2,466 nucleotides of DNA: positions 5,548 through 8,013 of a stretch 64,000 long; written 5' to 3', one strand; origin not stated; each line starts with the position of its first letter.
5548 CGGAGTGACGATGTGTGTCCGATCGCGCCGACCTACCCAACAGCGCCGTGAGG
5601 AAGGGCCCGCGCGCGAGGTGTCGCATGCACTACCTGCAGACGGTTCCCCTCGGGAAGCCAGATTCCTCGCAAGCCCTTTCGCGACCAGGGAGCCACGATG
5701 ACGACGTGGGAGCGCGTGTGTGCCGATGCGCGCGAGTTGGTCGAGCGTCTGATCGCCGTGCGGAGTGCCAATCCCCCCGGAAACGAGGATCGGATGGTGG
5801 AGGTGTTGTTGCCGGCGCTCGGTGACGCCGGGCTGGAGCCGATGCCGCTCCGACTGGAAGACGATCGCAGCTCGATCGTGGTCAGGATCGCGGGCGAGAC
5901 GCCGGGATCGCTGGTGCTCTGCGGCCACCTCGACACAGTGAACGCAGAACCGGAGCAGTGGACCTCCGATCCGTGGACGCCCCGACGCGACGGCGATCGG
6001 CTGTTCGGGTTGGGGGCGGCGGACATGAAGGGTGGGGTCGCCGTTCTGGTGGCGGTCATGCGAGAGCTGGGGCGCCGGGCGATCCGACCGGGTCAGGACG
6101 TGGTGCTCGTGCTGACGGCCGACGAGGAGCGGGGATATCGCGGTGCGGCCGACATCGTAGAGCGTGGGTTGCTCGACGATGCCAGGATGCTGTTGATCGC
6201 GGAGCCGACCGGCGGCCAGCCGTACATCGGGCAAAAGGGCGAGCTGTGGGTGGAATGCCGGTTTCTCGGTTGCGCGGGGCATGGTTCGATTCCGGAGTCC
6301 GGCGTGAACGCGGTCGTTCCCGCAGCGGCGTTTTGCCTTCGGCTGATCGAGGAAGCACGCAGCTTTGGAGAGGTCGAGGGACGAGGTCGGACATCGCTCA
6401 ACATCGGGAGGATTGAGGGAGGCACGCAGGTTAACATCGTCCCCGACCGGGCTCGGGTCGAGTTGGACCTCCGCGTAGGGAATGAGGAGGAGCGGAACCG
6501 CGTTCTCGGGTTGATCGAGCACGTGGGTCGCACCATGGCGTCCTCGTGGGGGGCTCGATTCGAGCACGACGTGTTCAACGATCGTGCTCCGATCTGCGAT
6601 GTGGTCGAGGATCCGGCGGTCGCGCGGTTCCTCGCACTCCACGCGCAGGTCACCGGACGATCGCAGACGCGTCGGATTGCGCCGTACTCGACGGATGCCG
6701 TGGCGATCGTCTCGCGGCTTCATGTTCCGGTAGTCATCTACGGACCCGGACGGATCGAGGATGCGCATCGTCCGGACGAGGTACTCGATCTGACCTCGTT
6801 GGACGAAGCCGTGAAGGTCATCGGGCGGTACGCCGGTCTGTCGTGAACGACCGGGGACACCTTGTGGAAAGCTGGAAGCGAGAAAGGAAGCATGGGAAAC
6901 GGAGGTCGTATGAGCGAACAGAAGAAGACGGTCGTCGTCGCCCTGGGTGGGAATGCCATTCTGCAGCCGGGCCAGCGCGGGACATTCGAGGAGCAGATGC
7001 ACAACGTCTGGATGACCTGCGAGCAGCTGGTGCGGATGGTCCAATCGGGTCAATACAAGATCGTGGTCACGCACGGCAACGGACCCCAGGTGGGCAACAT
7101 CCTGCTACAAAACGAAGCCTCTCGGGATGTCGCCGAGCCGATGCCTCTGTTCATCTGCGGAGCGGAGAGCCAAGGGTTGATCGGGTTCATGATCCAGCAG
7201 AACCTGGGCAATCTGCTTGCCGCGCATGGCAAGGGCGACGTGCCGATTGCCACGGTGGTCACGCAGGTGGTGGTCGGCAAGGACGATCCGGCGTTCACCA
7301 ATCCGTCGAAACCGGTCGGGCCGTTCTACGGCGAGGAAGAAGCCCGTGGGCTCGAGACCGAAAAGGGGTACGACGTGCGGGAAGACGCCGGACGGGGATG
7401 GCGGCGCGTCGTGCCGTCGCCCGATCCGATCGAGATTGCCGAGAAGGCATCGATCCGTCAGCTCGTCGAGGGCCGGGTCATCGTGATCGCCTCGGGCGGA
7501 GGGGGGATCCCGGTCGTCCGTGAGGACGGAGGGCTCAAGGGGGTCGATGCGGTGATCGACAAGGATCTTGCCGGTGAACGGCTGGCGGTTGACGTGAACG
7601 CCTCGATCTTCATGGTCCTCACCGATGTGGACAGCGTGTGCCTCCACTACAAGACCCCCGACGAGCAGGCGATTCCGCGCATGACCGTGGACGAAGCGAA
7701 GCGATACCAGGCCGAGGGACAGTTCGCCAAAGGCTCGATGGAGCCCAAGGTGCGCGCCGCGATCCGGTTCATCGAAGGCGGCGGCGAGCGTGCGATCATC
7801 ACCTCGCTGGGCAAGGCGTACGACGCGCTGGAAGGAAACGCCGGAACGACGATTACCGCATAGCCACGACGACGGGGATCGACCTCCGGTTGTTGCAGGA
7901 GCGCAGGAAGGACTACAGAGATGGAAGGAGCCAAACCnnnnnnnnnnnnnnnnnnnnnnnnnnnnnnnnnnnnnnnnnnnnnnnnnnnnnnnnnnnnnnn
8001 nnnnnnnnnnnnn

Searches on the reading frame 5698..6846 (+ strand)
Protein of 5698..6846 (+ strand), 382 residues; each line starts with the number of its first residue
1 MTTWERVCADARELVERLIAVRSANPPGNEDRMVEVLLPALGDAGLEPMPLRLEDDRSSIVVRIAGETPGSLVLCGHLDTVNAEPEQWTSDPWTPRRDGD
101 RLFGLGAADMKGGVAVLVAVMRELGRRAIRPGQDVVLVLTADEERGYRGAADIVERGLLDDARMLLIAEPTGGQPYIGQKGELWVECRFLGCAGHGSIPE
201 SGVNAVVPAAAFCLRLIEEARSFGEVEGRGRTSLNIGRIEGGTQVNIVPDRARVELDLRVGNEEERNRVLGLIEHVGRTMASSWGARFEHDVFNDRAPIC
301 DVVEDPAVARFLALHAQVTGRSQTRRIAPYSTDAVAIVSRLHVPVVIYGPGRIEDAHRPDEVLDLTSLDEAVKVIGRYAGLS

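Call 7: search_protein_families(library=ncbifam, proteins=[window:5698-6846:+])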
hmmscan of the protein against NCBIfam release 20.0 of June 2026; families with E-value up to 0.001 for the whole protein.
window:5698-6846:+ (382 aa): 58 families (the best 25 are shown)
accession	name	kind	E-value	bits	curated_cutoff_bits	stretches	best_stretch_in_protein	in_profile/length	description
TIGR01910.1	DapE-ArgE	subfamily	5.9e-63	213.3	217.6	1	13-374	2-373/373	ArgE/DapE family deacylase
TIGR01892.1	AcOrn-deacetyl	equivalog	6.6e-57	193.2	297.7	1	15-376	3-362/365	acetylornithine deacetylase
NF005710.0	PRK07522.1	subfamily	6e-55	187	412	1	10-376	9-382/391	acetylornithine deacetylase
NF006365.0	PRK08588.1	subfamily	3.4e-54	184.6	289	1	13-374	11-372/383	succinyl-diaminopimelate desuccinylase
NF003474.0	PRK05111.1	equivalog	6.2e-47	160.3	460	1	32-376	34-374/383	acetylornithine deacetylase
NF006399.0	PRK08651.1-2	equivalog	1.3e-41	143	381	2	12-211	7-208/405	succinyl-diaminopimelate desuccinylase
NF006400.0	PRK08651.1-3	equivalog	1.7e-40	139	374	1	55-374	70-398/410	succinyl-diaminopimelate desuccinylase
TIGR01900.1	dapE-gram_pos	equivalog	1e-39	136.5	304.2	1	11-378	5-349/351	succinyl-diaminopimelate desuccinylase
NF005913.0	PRK07906.1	subfamily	1.7e-33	115.9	382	1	8-152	14-165/442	hypothetical protein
NF005373.0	PRK06915.1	equivalog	1.8e-33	116.1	428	1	58-376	81-411/422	peptidase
NF009555.0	PRK13004.1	equivalog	7.6e-33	113.9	321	2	9-277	15-279/399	YgeY family selenium metabolism-linked hydrolase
NF006439.0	PRK08737.1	equivalog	1.7e-32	112.8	345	1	16-375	13-357/364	acetylornithine deacetylase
NF005306.0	PRK06837.1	subfamily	7.9e-32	110.6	376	1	58-376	84-415/427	ArgE/DapE family deacylase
NF009558.0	PRK13013.1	equivalog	5.7e-31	107.6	428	1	14-375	21-416/429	acetylornithine deacetylase/succinyl-diaminopimelate desuccinylase family protein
NF010589.0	PRK13983.1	equivalog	7.6e-31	107.5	333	1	55-375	70-402/409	M20 family metallo-hydrolase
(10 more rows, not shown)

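Call 8: search_protein_families(library=pfam, proteins=[window:5698-6846:+])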
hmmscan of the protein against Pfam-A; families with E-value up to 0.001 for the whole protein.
window:5698-6846:+ (382 aa): 4 families
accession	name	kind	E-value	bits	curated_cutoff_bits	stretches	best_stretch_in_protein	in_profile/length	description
PF01546.33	Peptidase_M20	-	6.8e-30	104.9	24.6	1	74-378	2-203/206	Peptidase family M20/M25/M40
PF07687.19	M20_dimer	-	3.4e-18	66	21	1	177-275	1-97/107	Peptidase dimerisation domain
PF04389.22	Peptidase_M28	-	7.5e-11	42.6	21.3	1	60-156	2-80/193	Peptidase family M28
PF05343.19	Peptidase_M42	-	1e-05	25.2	23.2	1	108-155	133-178/292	M42 glutamyl aminopeptidase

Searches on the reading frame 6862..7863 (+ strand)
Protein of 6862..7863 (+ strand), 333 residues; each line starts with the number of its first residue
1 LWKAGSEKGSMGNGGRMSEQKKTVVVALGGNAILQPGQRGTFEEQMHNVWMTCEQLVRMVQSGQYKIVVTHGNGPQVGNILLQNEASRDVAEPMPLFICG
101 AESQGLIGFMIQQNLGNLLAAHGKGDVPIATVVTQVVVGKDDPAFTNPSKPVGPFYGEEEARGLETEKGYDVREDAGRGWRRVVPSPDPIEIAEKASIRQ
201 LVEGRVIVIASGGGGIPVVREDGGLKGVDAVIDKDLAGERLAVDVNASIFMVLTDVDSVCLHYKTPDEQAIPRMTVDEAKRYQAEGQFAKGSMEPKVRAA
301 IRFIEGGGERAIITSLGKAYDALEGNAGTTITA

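Call 7: search_protein_families(library=ncbifam, proteins=[window:6862-7863:+])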
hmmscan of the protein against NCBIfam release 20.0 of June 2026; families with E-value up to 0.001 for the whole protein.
window:6862-7863:+ (333 aa): 8 families
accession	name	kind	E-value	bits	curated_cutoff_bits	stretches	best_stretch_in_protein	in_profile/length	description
TIGR00746.1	arcC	equivalog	5.3e-129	429.7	358.25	1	22-332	1-308/309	carbamate kinase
NF009007.0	PRK12352.1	subfamily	3.6e-103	344.8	266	1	21-332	2-314/316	carbamate kinase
NF009008.0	PRK12354.1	subfamily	6.5e-102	340.8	361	1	23-332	2-299/308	carbamate kinase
NF006926.0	PRK09411.1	equivalog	2.8e-79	266.4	416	1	21-332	1-296/297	carbamate kinase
TIGR00761.1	argB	equivalog_domain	2.9e-11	43.3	151.3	1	231-313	153-231/231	acetylglutamate kinase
NF010661.0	PRK14058.1-3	equivalog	8.4e-07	28.3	251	1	216-325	158-265/283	acetylglutamate/acetylaminoadipate kinase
NF010659.0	PRK14058.1-1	equivalog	1.6e-05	24.1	223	1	214-315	150-248/267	[LysW]-aminoadipate kinase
TIGR01092.1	P5CS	equivalog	0.00043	18.6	796.75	1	223-320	160-257/715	delta l-pyrroline-5-carboxylate synthetase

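Call 8: search_protein_families(library=pfam, proteins=[window:6862-7863:+])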
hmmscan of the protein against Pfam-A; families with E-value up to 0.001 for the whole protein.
window:6862-7863:+ (333 aa): 1 family
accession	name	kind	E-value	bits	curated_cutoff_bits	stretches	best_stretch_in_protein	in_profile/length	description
PF00696.33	AA_kinase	-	2.9e-25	89.8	24.9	1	22-315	1-234/234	Amino acid kinase family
